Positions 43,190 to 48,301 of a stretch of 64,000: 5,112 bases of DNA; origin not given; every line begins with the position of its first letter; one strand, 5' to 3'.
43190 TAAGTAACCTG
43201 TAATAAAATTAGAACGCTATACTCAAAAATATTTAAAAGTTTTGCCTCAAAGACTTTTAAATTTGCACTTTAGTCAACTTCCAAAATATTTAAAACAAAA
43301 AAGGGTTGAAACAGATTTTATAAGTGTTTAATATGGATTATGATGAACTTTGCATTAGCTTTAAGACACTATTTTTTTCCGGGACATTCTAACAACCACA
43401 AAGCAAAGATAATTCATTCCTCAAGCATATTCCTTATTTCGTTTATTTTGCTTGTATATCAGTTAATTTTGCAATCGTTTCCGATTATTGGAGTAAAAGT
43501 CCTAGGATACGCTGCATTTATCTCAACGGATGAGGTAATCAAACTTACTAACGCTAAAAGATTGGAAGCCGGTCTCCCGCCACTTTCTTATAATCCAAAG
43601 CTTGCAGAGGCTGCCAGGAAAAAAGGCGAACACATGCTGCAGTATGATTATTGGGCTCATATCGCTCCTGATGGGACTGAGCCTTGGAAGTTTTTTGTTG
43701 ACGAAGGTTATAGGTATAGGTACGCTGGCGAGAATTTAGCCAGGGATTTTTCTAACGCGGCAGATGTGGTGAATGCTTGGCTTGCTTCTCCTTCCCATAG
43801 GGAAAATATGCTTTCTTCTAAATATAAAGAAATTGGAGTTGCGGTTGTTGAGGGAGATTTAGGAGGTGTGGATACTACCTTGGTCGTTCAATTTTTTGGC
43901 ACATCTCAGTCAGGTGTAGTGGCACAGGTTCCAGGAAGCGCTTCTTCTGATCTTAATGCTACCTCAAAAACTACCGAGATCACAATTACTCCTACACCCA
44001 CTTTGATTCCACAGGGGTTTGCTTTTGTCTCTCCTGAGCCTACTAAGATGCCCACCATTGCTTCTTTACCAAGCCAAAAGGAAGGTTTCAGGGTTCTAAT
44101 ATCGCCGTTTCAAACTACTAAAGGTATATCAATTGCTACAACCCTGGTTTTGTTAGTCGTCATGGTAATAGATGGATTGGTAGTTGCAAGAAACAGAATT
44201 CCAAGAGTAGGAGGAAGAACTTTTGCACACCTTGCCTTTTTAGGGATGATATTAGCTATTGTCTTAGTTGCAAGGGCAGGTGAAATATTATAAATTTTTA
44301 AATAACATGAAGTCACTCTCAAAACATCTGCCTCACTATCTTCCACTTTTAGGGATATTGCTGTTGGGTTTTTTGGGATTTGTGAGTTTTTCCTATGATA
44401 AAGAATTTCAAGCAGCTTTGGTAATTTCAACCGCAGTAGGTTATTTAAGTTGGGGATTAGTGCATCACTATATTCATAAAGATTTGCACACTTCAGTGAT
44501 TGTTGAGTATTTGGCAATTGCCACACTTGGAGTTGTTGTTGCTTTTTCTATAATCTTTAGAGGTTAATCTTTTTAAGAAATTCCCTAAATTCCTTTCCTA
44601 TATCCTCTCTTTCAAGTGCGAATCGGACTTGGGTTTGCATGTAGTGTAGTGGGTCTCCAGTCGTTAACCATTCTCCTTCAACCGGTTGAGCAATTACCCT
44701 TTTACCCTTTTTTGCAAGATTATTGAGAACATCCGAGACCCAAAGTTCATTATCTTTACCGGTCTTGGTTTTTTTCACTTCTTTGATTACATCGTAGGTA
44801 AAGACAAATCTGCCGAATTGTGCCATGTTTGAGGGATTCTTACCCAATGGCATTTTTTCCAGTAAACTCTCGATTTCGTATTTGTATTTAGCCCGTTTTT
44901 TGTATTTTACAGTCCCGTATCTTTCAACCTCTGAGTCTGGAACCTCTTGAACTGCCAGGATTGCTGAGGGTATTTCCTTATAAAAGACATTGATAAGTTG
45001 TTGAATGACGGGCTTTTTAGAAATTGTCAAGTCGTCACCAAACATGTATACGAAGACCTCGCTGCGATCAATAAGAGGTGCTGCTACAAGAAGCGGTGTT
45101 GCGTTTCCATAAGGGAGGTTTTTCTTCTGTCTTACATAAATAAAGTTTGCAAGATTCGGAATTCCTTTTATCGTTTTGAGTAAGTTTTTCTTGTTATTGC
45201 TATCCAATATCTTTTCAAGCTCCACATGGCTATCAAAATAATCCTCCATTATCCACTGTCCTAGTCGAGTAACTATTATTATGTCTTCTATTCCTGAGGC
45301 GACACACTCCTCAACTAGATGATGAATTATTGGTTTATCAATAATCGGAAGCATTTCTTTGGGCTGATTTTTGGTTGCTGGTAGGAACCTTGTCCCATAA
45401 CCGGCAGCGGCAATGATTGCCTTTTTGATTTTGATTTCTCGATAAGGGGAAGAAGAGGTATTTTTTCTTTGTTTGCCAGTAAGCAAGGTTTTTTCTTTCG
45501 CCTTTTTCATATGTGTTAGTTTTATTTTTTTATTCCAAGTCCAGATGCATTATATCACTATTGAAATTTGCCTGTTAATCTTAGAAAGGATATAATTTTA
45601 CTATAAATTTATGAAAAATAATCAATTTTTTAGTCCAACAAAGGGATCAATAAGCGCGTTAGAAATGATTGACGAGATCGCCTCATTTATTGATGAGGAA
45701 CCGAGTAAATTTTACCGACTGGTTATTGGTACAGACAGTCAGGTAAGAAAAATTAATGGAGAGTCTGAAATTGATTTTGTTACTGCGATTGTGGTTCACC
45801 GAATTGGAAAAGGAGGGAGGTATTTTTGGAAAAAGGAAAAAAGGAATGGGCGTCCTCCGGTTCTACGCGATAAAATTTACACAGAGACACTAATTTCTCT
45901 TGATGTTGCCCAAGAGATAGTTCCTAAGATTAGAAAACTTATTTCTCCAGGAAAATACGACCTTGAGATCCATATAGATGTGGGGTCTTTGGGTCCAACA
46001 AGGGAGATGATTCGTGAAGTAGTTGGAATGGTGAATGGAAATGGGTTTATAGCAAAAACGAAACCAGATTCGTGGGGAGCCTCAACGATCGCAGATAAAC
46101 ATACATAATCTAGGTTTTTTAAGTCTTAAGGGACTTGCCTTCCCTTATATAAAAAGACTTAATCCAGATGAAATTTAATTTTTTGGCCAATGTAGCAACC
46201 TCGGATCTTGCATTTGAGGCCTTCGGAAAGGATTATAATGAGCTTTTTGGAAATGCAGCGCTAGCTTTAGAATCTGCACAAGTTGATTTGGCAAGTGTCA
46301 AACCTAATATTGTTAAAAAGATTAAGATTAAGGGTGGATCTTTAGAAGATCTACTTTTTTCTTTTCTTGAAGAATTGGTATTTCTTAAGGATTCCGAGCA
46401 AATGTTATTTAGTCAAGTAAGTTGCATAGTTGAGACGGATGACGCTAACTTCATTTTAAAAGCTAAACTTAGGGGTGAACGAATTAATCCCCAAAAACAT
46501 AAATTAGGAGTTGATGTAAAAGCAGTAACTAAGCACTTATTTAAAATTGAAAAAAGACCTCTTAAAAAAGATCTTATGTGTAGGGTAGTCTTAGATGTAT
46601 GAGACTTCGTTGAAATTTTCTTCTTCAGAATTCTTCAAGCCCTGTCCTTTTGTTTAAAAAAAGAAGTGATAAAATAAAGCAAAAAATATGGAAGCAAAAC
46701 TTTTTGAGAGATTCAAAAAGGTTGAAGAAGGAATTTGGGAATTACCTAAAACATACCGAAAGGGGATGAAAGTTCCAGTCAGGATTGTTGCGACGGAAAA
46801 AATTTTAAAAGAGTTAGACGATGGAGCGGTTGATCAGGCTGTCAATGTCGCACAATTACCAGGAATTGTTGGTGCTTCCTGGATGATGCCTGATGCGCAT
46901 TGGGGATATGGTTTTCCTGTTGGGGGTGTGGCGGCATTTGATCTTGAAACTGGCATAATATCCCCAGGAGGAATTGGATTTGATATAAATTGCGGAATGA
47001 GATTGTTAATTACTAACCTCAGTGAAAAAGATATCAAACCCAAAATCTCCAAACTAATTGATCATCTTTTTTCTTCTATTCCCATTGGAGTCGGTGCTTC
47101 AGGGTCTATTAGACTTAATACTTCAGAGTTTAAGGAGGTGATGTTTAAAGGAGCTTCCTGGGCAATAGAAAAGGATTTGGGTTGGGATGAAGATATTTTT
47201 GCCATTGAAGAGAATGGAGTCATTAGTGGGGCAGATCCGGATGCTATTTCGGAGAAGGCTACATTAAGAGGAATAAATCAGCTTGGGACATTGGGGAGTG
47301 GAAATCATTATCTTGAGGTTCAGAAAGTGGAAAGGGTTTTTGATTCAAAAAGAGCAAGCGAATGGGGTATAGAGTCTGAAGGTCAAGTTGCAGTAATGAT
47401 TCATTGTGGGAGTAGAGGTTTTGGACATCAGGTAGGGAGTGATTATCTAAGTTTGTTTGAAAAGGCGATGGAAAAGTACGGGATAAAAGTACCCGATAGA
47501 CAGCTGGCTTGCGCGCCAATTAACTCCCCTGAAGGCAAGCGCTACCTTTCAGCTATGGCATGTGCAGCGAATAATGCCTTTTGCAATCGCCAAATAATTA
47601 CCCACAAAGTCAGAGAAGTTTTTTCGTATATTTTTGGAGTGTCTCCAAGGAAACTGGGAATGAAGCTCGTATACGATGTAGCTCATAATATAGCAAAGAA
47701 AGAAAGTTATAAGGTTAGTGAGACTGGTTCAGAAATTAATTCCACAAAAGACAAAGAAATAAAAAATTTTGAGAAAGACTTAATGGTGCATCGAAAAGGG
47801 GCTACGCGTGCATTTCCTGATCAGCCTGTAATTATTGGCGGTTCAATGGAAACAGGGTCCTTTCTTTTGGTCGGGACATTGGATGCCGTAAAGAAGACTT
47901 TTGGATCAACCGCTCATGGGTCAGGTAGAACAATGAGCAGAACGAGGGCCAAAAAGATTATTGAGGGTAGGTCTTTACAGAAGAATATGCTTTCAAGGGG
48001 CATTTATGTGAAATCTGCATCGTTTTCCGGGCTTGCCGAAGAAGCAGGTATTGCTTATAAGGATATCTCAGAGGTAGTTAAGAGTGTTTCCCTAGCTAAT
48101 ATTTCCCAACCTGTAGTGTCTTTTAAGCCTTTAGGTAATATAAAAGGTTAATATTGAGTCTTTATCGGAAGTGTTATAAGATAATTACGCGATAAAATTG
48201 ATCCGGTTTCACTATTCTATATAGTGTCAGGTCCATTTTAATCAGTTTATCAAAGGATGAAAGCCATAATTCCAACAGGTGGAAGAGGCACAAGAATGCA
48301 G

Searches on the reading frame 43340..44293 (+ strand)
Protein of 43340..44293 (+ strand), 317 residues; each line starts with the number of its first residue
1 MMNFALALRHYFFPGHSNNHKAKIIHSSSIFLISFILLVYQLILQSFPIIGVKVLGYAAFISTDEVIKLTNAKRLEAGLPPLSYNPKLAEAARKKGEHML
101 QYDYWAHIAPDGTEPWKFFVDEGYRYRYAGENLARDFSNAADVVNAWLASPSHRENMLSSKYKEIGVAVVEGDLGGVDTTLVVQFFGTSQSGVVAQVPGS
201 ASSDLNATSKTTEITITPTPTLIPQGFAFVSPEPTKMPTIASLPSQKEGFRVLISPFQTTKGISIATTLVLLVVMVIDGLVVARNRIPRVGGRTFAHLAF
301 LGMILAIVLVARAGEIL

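Call 96: search_protein_families(library=pfam, proteins=[window:43340-44293:+], max_evalue=0.00001)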
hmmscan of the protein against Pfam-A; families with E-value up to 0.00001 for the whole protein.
window:43340-44293:+ (317 aa): 1 family
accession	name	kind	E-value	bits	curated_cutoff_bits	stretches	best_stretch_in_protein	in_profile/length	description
PF00188.32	CAP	-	7.4e-20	72.4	21.1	1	69-184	3-116/117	Cysteine-rich secretory protein family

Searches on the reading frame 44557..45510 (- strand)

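Call 96: search_protein_families(library=pfam, proteins=[window:44557-45510:-], max_evalue=0.00001)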
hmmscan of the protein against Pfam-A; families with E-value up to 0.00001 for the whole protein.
window:44557-45510:- (317 aa): 1 family
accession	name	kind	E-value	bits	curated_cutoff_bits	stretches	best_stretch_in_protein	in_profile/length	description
PF00483.29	NTP_transferase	-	1.7e-28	100.3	21.2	1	30-293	1-238/245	Nucleotidyl transferase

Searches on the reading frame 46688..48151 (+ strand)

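Call 96: search_protein_families(library=pfam, proteins=[window:46688-48151:+], max_evalue=0.00001)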
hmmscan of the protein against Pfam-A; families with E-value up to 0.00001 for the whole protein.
window:46688-48151:+ (487 aa): 1 family
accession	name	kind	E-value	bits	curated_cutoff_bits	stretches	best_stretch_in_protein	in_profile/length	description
PF01139.22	RtcB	-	1.8e-158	528.7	27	1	50-487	1-426/426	tRNA-splicing ligase RtcB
